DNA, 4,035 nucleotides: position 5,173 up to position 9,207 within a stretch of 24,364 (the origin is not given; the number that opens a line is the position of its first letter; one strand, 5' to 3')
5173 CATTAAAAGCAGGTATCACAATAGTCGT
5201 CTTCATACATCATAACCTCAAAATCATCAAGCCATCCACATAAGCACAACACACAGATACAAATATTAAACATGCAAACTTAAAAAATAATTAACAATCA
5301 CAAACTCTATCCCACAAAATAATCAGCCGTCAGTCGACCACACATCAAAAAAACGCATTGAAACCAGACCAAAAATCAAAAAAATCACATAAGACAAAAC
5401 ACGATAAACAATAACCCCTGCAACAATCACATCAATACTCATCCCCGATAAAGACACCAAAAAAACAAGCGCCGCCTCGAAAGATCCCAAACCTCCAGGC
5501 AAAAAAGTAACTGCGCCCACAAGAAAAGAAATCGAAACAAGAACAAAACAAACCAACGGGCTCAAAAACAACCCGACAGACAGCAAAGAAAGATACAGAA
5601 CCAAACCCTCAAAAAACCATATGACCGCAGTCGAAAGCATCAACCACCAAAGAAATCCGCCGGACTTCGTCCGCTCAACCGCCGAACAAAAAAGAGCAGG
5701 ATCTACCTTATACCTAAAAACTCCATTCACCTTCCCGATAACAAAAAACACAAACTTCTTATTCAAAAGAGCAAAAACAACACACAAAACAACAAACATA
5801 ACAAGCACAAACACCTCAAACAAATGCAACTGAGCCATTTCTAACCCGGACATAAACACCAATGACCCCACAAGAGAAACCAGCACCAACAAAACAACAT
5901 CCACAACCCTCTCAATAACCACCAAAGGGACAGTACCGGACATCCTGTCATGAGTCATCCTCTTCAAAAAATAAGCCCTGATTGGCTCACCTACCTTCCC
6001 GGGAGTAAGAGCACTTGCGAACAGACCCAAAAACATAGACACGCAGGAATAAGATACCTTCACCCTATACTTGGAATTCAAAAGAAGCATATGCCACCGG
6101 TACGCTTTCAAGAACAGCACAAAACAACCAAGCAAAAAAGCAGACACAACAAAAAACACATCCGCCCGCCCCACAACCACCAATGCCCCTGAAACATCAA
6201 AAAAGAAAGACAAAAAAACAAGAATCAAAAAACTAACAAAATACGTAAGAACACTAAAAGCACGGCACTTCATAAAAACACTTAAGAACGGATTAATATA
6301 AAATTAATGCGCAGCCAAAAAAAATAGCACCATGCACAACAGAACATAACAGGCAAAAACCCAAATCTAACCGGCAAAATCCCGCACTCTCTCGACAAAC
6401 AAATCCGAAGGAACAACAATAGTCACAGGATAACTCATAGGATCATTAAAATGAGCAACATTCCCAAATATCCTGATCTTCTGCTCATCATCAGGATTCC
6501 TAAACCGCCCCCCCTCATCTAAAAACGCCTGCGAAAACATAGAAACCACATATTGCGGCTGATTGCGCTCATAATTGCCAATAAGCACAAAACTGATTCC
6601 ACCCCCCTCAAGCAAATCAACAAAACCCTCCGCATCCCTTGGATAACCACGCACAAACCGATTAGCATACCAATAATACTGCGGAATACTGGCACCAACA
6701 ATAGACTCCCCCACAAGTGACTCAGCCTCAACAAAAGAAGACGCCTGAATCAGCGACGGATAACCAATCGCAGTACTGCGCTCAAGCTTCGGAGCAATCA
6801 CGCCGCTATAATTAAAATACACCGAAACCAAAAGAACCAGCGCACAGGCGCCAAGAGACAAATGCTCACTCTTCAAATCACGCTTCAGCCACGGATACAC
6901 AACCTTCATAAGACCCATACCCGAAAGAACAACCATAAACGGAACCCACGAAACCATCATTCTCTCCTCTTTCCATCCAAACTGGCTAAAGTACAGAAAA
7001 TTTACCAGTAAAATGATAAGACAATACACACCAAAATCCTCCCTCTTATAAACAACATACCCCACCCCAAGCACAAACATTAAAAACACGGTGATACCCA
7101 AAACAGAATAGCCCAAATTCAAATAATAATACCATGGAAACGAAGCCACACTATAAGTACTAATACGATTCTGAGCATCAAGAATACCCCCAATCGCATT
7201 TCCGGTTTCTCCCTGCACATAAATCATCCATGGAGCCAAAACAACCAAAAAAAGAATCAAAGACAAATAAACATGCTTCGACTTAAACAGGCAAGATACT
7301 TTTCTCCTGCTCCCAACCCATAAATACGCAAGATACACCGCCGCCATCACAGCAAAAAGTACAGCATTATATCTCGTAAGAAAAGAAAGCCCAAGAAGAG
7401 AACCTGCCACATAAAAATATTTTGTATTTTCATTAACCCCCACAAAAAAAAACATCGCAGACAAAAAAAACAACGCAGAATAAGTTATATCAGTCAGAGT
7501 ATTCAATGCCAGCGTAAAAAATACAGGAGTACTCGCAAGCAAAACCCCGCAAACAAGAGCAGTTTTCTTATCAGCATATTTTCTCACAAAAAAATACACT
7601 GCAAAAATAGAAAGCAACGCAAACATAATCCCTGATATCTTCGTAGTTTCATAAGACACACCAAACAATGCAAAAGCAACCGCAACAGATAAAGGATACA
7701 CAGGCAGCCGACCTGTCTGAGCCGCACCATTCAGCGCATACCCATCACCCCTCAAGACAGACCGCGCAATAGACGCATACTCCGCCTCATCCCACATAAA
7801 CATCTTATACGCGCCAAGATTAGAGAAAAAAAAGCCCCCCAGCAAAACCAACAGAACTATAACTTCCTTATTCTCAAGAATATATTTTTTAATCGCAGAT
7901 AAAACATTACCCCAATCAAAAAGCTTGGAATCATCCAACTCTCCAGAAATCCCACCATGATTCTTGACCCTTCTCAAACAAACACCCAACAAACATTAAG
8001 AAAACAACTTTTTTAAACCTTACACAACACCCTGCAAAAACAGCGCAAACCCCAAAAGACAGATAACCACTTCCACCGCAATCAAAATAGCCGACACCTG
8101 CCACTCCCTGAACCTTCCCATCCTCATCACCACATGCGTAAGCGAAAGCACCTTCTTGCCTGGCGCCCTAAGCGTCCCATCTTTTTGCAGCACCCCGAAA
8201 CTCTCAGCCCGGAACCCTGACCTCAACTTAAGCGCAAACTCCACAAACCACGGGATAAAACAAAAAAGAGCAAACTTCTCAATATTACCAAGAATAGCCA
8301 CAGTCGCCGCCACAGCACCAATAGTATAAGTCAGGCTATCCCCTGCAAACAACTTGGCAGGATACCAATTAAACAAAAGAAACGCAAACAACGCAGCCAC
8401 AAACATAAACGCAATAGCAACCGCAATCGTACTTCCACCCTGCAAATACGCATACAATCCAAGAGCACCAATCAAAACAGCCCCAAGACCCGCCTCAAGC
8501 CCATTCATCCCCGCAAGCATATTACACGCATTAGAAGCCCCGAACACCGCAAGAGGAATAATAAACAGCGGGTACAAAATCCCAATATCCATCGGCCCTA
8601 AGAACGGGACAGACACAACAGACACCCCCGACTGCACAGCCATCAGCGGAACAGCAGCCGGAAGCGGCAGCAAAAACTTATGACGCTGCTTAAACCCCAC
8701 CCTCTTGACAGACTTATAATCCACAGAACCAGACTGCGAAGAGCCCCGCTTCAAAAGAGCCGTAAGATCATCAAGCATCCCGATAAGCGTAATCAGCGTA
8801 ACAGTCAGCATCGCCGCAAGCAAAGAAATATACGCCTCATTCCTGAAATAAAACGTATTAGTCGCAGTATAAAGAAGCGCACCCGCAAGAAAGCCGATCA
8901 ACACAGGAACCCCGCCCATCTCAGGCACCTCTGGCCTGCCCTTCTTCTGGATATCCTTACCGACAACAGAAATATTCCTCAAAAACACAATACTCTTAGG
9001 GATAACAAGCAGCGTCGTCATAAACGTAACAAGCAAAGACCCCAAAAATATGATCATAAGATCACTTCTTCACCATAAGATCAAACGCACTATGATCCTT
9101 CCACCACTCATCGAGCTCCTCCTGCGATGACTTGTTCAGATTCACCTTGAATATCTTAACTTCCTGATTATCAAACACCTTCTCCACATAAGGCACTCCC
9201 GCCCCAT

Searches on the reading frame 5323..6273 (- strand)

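Call 65: search_protein_families(library=pfam, proteins=[window:5323-6273:-])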
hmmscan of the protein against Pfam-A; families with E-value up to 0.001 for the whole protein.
window:5323-6273:- (316 aa): 1 family
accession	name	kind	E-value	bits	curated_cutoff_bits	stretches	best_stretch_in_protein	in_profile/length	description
PF03706.18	LPG_synthase_TM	-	2e-40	139.6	33.4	1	13-302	3-302/302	Lysylphosphatidylglycerol synthase TM region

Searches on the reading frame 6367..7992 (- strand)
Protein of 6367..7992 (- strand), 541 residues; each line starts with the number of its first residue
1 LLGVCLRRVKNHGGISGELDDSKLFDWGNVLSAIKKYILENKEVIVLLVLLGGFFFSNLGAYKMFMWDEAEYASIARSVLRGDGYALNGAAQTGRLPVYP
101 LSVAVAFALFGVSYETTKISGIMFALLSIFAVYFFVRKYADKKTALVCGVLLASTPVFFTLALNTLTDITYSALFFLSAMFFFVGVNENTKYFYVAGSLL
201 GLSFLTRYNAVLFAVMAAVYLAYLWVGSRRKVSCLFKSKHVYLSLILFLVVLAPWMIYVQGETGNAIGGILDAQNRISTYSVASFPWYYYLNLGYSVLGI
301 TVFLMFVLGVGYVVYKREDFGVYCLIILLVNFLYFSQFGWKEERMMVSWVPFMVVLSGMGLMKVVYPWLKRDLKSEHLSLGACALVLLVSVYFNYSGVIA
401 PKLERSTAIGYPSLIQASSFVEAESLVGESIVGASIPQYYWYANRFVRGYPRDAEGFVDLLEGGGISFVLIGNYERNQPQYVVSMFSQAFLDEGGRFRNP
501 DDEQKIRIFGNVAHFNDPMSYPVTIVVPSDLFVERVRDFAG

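Call 65: search_protein_families(library=pfam, proteins=[window:6367-7992:-])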
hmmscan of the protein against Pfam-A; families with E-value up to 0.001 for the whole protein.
window:6367-7992:- (541 aa): 2 families
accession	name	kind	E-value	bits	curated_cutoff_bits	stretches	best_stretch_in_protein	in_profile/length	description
PF13231.12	PMT_2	-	2.5e-19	70.5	26.1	1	97-258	4-160/160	Dolichyl-phosphate-mannose-protein mannosyltransferase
PF02366.24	PMT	-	0.00018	21.6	22.7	1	101-259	68-234/245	Dolichyl-phosphate-mannose-protein mannosyltransferase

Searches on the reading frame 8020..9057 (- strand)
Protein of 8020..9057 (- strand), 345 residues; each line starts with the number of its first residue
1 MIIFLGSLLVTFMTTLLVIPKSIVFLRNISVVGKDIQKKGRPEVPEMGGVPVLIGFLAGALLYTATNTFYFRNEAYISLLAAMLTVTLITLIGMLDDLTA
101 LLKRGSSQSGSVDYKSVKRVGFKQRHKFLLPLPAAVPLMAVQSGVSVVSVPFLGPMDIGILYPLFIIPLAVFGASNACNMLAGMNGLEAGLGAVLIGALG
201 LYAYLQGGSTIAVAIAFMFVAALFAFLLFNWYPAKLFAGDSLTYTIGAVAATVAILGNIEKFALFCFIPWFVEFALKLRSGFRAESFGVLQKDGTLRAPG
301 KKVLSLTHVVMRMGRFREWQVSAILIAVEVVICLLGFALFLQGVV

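Call 65: search_protein_families(library=pfam, proteins=[window:8020-9057:-])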
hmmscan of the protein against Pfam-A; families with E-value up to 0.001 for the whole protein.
window:8020-9057:- (345 aa): 1 family
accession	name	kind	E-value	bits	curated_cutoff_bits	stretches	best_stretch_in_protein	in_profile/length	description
PF00953.26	Glycos_transf_4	-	1.1e-32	113.7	27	1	80-257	2-159/160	Glycosyl transferase family 4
